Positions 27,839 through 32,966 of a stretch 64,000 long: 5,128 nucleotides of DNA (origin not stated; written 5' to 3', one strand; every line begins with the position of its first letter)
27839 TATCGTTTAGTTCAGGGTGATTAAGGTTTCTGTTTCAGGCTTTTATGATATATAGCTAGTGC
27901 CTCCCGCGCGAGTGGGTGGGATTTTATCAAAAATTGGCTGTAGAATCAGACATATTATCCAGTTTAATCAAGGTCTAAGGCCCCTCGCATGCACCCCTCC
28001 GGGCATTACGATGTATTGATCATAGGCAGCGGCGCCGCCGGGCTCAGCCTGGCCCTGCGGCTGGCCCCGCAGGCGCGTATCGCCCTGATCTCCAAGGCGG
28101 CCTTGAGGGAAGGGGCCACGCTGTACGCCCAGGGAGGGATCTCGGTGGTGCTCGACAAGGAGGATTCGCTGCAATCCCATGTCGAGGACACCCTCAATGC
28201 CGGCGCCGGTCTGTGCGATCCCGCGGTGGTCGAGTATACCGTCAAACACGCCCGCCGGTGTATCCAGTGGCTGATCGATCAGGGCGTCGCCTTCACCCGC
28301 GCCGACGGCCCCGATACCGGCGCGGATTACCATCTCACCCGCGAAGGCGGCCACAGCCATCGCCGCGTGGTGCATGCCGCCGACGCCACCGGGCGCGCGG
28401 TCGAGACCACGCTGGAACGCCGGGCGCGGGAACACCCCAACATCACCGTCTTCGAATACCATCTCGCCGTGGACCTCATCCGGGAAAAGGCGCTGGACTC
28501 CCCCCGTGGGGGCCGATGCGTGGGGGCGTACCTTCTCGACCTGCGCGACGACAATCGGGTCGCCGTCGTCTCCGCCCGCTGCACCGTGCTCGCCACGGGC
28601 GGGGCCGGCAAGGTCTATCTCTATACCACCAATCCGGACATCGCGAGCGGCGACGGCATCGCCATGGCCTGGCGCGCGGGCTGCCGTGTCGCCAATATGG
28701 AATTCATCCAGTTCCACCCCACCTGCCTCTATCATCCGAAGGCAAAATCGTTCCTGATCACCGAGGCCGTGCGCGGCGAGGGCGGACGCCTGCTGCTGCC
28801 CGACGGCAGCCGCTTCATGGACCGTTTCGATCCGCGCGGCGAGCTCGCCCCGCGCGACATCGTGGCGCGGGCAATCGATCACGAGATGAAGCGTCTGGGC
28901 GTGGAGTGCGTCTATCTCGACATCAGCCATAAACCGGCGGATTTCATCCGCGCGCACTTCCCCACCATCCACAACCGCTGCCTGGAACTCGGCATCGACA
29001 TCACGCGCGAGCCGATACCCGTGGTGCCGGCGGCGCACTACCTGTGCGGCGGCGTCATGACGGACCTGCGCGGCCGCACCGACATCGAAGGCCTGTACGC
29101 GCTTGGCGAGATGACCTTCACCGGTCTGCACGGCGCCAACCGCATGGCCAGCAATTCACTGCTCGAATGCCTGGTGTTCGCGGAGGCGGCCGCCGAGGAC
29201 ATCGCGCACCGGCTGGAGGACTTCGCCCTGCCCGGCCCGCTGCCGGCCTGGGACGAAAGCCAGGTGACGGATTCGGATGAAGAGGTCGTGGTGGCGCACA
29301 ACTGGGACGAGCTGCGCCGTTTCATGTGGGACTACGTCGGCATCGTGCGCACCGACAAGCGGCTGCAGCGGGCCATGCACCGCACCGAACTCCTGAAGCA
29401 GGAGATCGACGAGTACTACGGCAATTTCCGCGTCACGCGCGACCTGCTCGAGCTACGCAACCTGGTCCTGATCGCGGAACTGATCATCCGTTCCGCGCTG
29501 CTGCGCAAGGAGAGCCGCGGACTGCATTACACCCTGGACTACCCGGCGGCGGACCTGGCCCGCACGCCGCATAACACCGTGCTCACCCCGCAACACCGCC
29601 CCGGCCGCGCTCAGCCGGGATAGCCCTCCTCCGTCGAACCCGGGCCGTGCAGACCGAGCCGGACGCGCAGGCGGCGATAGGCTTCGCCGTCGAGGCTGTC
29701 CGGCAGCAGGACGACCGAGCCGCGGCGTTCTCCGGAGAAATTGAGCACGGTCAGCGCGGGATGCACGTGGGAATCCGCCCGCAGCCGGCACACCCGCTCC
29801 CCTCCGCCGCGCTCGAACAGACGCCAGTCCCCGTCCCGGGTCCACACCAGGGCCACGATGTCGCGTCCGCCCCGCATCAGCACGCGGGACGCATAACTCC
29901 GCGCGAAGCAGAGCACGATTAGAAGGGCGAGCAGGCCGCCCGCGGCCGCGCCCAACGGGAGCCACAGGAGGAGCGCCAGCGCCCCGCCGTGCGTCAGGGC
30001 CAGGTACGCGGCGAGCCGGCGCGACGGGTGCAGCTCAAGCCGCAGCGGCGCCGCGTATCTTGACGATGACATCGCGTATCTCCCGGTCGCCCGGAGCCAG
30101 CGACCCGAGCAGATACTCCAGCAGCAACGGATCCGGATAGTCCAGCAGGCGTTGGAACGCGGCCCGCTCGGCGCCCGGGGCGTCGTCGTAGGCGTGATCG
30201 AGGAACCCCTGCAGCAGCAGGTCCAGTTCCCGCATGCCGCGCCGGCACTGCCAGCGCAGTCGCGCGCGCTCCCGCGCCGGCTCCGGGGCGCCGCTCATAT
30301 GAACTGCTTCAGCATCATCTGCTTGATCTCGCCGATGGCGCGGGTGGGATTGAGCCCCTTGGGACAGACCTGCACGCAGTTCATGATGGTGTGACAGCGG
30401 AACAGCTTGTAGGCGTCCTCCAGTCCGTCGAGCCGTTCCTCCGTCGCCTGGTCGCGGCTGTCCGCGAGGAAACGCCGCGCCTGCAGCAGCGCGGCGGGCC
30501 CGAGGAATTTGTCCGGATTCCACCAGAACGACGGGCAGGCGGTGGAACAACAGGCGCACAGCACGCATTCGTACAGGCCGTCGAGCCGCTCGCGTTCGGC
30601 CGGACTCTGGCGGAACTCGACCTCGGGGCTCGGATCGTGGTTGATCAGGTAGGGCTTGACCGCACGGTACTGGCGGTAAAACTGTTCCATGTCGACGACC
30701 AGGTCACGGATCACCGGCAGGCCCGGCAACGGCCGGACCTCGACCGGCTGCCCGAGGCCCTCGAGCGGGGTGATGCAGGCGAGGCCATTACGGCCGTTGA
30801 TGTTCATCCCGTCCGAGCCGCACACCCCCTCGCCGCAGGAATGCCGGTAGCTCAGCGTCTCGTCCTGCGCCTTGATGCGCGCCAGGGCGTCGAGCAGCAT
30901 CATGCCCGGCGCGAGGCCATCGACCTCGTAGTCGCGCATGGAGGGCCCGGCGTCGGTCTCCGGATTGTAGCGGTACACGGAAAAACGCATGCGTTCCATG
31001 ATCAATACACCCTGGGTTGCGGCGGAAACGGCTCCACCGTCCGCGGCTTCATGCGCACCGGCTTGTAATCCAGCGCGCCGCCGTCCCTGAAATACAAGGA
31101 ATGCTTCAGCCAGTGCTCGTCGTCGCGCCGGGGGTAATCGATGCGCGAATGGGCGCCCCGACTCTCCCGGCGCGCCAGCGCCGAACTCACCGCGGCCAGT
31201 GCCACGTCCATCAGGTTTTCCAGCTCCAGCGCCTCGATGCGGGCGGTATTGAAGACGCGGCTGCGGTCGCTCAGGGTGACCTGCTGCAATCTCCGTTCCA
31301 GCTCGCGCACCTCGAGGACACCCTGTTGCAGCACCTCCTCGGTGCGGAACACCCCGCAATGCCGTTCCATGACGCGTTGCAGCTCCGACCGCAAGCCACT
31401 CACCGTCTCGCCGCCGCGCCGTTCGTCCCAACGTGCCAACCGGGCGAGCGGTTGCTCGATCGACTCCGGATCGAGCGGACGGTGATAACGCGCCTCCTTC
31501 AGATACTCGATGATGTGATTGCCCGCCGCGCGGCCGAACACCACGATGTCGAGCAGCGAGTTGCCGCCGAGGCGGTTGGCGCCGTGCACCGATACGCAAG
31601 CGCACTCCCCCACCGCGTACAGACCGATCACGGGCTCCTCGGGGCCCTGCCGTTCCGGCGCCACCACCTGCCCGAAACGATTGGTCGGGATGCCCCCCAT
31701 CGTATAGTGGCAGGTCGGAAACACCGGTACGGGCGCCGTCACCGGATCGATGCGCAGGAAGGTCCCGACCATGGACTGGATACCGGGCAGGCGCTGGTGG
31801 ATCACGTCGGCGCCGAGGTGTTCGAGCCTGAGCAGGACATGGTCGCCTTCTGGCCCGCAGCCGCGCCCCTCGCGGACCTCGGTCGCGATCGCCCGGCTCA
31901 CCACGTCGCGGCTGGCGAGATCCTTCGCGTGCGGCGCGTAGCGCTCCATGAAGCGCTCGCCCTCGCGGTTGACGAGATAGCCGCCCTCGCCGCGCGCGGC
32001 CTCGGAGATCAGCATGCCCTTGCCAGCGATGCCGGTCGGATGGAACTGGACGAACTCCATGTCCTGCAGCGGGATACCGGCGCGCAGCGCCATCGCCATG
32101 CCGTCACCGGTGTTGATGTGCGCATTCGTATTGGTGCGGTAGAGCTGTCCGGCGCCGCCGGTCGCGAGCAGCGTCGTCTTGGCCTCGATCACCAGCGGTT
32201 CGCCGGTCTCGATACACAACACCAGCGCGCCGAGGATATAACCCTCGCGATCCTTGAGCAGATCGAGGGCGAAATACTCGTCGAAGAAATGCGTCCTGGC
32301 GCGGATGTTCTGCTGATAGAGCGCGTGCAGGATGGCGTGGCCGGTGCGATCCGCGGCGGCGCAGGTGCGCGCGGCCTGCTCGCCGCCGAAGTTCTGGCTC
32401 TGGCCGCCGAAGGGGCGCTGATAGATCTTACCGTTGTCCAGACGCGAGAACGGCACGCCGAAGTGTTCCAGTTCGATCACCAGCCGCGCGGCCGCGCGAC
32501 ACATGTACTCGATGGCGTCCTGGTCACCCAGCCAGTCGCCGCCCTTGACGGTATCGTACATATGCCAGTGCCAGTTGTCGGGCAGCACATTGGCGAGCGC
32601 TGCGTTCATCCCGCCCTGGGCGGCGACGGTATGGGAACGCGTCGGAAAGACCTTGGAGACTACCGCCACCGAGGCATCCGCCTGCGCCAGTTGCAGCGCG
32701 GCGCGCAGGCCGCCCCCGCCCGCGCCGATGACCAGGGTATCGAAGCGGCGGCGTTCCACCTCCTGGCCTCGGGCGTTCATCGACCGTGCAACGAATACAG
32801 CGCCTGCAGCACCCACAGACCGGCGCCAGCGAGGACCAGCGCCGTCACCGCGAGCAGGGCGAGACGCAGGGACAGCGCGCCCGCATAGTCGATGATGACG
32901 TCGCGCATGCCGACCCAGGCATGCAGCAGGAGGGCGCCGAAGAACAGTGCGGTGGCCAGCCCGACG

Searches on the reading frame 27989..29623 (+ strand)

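Call 84: search_protein_families(library=pfam, proteins=[window:27989-29623:+], max_evalue=0.00001)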
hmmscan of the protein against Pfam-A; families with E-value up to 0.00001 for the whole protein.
window:27989-29623:+ (544 aa): 4 families
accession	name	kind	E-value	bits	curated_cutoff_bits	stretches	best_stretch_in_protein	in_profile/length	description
PF00890.30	FAD_binding_2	-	5.1e-105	352.5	20.4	1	8-391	1-414/414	FAD binding domain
PF02910.25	Succ_DH_flav_C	-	3.9e-15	56.4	20.8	1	440-531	2-99/130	Fumarate reductase flavoprotein C-term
PF07992.20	Pyr_redox_2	-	3e-07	30.6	26.1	0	7-98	1-74/291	Pyridine nucleotide-disulphide oxidoreductase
PF01266.30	DAO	-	4.5e-07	30.2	27.9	1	8-206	1-205/353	FAD dependent oxidoreductase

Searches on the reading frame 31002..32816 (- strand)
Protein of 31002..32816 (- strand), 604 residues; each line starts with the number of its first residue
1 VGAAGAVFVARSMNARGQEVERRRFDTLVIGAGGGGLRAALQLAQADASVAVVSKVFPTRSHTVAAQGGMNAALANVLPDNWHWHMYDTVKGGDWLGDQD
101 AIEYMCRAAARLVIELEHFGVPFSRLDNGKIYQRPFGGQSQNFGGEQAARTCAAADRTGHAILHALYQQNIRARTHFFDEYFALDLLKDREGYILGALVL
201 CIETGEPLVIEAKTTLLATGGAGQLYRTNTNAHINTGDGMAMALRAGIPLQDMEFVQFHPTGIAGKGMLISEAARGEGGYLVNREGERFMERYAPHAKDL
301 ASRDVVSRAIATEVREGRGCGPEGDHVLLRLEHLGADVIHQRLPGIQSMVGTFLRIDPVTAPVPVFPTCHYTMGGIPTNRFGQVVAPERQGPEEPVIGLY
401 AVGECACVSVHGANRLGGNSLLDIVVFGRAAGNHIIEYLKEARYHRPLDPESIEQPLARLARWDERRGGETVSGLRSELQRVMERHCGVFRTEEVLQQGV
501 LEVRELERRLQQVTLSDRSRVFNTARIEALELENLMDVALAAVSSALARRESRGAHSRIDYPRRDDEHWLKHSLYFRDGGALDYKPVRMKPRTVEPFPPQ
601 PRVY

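Call 84: search_protein_families(library=pfam, proteins=[window:31002-32816:-], max_evalue=0.00001)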
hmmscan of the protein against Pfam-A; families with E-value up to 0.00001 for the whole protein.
window:31002-32816:- (604 aa): 2 families
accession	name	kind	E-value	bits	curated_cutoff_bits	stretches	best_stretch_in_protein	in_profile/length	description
PF00890.30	FAD_binding_2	-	7.8e-117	391.4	20.4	1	26-421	1-414/414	FAD binding domain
PF02910.25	Succ_DH_flav_C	-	3.7e-44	150.3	20.8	1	476-604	1-130/130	Fumarate reductase flavoprotein C-term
